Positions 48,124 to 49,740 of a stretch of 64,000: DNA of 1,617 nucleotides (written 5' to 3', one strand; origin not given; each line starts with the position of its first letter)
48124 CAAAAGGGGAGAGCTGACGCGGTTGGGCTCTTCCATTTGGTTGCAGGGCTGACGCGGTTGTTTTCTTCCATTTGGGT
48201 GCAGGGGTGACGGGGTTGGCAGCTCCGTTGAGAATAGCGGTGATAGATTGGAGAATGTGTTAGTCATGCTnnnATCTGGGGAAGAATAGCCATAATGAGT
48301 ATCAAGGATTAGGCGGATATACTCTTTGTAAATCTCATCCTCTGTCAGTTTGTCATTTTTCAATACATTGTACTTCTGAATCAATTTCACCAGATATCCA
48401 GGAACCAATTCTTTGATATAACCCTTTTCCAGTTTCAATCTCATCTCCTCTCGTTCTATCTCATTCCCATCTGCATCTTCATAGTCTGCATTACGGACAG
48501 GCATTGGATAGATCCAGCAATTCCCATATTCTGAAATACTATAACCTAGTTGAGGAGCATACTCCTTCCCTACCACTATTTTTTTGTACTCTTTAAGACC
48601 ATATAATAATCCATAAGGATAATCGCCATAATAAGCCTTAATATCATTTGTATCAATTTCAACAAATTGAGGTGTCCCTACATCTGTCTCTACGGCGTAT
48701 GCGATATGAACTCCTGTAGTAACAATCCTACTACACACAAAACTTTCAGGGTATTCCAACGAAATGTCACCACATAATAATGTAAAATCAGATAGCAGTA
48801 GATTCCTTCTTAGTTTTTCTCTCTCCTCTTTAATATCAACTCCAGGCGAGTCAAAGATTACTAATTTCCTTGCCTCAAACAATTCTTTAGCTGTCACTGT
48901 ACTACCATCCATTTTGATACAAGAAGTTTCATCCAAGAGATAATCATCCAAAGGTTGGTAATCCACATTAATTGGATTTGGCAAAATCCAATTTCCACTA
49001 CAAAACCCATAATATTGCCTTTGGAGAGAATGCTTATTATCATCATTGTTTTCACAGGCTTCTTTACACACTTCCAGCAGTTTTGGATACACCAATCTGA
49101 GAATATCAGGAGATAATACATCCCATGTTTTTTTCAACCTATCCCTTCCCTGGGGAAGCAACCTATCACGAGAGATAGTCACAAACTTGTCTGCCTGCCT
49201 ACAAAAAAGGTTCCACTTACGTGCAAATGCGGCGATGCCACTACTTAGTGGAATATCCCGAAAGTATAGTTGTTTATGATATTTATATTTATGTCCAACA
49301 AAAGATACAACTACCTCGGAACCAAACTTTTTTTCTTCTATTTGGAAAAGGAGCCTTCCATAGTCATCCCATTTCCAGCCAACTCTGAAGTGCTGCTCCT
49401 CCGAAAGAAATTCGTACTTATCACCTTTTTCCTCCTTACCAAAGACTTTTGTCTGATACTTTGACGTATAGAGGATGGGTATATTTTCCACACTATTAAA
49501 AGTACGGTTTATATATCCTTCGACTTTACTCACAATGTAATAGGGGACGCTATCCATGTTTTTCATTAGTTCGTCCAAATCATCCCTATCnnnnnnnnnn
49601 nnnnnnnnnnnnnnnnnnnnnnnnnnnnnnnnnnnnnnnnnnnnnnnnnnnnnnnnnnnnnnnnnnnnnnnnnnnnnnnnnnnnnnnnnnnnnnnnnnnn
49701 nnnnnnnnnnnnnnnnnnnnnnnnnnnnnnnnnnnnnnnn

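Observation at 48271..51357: Stand-alone HD phosphohydrolase + Hsp90/MORC-type GHKL ATPase + unknown C-terminal half: candidate undescribed single-gene conflict/defence system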

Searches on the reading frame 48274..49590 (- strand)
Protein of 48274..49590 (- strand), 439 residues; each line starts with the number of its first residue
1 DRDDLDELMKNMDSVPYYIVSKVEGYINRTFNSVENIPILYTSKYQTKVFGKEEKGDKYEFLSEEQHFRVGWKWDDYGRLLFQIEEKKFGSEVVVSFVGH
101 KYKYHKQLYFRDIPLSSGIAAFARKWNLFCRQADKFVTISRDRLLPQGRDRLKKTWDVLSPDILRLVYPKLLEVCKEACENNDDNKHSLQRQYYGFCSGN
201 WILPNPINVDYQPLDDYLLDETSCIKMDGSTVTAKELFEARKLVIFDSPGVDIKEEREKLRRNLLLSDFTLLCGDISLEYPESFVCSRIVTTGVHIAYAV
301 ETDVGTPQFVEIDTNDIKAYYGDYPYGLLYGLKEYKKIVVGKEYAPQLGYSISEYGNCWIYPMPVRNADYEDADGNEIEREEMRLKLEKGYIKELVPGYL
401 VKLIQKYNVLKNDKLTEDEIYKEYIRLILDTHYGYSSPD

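Call 62: predict_structure(alignment_id=A2)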
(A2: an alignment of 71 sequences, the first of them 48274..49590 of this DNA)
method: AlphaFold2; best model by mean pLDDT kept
length: 439 residues; sequences in the alignment: 71
mean_pLDDT: 89.3   pTM: 0.85
mean pLDDT of the five models: 89.3, 88.8, 88.6, 87.4, 83.7
residues with pLDDT >= 90: 272; 70-90: 143; 50-70: 23; < 50: 1
segments of 3 or more residues with pLDDT < 50: none
pLDDT, mean of each block of 10 residues (from residue 1): 68 76 86 82 86 72 96 93 95 88 74 80 89 88 89 93 97 96 92 95 94 96 93 96 90 88 84 85 94 91 87 93 85 96 91 92 81 90 96 95 96 93 96 90
secondary structure, 60 per line:
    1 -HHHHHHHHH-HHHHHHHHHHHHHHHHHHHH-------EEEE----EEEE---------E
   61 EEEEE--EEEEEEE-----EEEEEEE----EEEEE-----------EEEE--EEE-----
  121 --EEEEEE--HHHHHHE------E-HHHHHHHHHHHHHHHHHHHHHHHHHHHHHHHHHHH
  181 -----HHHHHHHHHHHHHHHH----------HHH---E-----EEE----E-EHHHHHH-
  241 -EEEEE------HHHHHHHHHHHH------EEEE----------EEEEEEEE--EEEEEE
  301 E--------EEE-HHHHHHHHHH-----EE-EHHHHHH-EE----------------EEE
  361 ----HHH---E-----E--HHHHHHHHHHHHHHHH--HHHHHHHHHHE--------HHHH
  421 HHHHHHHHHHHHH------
elements in order: H2-10 H12-31 E39-42 E47-50 E60-65 E68-74 E80-86 E91-95 E107-110 E113-115 E123-128 H131-136 H146-180 H186-201 E224-226 H234-239 E242-246 H253-264 E271-274 E285-292 E295-301 E310-312 H314-323 H333-338 E358-360 H380-395 H398-407 H417-433

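Call 67: fold_search(model_id=the predicted structure, library=pdb)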
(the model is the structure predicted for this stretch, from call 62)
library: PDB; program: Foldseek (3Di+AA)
matches with E <= 10: 204; with E <= 0.001: 0
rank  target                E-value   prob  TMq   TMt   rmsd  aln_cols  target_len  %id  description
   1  9qm2                  6.5e-01  0.02  0.07  0.06  20.1       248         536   12  Crystal Structure of the flavoprotein monooxygenase RslO9 from Streptomyces bottropensis (released 2026-02-11)
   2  9klx                  9.3e-01  0.06  0.07  0.12  14.4        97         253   11  The complex structure of XhnM1 and Xinhaicarcin BG (released 2025-08-20)
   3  5wro                  1.5e+00  0.08  0.07  0.07  12.0        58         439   12  Crystal structure of Drosophila enolase (released 2017-04-26)
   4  6zw0_A                1.8e+00  0.01  0.09  0.12  22.0       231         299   12  Connectase MJ0548 from Methanocaldococcus jannaschii in complex with an MtrA-derived peptide (released 2021-06-09)
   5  9qm3                  1.8e+00  0.01  0.08  0.07  20.5       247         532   12  Crystal Structure of the flavoprotein monooxygenase RslO9 from Streptomyces bottropensis (alternative loop conformation) (released 2026-02-11)
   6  3soc_A                2.0e+00  0.04  0.07  0.10   8.0        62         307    8  Crystal structure of Activin receptor type-IIA (ACVR2A) kinase domain in complex with a quinazolin (released 2011-07-20)
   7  9kx8_A                2.0e+00  0.03  0.07  0.11  14.4        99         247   14  Mistletoe Lectin I from Viscum album complexed with epimer form of lactose (released 2025-01-15)
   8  8fm9_A                2.2e+00  0.20  0.07  0.10   3.0        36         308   14  Nodavirus RNA replication proto-crown, detergent-solubliized C12 multimer (released 2023-02-01)
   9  8f6b_E                2.2e+00  0.06  0.07  0.07   8.4        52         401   15  Crystal structure of murine PolG2 hexamer bound to DNA (released 2023-08-09)
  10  8fma_A                2.3e+00  0.20  0.07  0.09   3.0        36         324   14  Nodavirus RNA replication proto-crown, detergent-solubliized C11 multimer (released 2023-02-01)
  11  8f6b_C                2.3e+00  0.06  0.07  0.07   8.5        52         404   15  Crystal structure of murine PolG2 hexamer bound to DNA (released 2023-08-09)
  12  4k2x_A                2.3e+00  0.02  0.08  0.08  14.3       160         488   13  OxyS anhydrotetracycline hydroxylase from Streptomyces rimosus (released 2013-05-15)
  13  4jnf                  2.6e+00  0.02  0.07  0.13  18.1       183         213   10  Allosteric opening of the polypeptide-binding site when an Hsp70 binds ATP (released 2013-05-29)
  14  4ka3_A                2.8e+00  0.13  0.08  0.10  12.1        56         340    5  Structure of MAP kinase in complex with a docking peptide (released 2013-06-26)
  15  8v55_B                2.8e+00  0.06  0.06  0.07   8.0        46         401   15  Human mitochondrial DNA polymerase gamma bound to a replication fork in an open conformation (released 2024-07-10)
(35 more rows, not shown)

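Call 86: fold_search(model_id=the predicted structure, library=viral)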
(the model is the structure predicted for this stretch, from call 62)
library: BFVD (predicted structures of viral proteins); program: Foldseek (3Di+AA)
matches with E <= 10: 437; with E <= 0.001: 0
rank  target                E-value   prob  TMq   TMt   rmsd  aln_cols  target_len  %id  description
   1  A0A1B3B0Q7            1.9e-01  0.04  0.10  0.10  21.0       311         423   11  Uncharacterized protein [Gordonia phage Jumbo]
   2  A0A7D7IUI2            3.0e-01  0.25  0.07  0.35  12.1        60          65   10  (no name in the UniProt tables at hand)
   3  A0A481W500            3.1e-01  0.04  0.08  0.17  15.4       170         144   12  Uncharacterized protein [Pseudomonas phage Psa21]
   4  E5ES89                4.8e-01  0.05  0.05  0.06  12.8        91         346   11  (no name in the UniProt tables at hand)
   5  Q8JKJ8                5.7e-01  0.15  0.08  0.08  16.8       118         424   13  Orf115 [Heliothis zea nudivirus 1]
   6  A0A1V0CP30            6.1e-01  0.16  0.06  0.21  16.5        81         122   12  (no name in the UniProt tables at hand)
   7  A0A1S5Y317            7.3e-01  0.11  0.07  0.23  17.8        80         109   14  Uncharacterized protein [uncultured archaeal virus]
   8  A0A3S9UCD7            8.2e-01  0.08  0.07  0.15  16.1       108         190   11  (no name in the UniProt tables at hand)
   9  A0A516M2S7            8.7e-01  0.11  0.07  0.23  11.7        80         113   10  (no name in the UniProt tables at hand)
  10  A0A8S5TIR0            8.7e-01  0.08  0.10  0.28  14.4       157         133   10  Uncharacterized protein [Siphoviridae sp. ctuBK6]
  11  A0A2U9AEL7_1          9.8e-01  0.04  0.06  0.03  21.7       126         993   17  p227 protein [Sweet potato chlorotic stunt virus]
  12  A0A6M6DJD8            1.0e+00  0.03  0.06  0.12  15.5       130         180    9  (no name in the UniProt tables at hand)
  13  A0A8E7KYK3            1.1e+00  0.16  0.10  0.30   9.6        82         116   13  (no name in the UniProt tables at hand)
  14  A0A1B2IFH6            1.1e+00  0.11  0.07  0.12  10.9        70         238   18  (no name in the UniProt tables at hand)
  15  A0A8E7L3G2            1.2e+00  0.14  0.08  0.37  12.2        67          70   18  (no name in the UniProt tables at hand)
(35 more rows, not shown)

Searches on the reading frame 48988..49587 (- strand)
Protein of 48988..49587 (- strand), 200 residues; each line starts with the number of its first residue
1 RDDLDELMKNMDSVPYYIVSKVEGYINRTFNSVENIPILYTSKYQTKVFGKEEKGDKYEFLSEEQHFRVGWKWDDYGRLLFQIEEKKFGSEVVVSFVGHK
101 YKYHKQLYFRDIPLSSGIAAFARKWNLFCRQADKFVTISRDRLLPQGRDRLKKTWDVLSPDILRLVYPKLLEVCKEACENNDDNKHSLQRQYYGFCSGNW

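Call 97: search_solved_structures(query=A5, max_evalue=10, show_alignments=2)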
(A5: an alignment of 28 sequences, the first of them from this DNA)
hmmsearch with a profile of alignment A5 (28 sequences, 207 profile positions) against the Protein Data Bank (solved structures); distinct sequences matched with E-value up to 10: 1.
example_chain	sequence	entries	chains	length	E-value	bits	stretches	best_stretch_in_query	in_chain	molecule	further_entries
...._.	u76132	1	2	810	9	9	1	13-57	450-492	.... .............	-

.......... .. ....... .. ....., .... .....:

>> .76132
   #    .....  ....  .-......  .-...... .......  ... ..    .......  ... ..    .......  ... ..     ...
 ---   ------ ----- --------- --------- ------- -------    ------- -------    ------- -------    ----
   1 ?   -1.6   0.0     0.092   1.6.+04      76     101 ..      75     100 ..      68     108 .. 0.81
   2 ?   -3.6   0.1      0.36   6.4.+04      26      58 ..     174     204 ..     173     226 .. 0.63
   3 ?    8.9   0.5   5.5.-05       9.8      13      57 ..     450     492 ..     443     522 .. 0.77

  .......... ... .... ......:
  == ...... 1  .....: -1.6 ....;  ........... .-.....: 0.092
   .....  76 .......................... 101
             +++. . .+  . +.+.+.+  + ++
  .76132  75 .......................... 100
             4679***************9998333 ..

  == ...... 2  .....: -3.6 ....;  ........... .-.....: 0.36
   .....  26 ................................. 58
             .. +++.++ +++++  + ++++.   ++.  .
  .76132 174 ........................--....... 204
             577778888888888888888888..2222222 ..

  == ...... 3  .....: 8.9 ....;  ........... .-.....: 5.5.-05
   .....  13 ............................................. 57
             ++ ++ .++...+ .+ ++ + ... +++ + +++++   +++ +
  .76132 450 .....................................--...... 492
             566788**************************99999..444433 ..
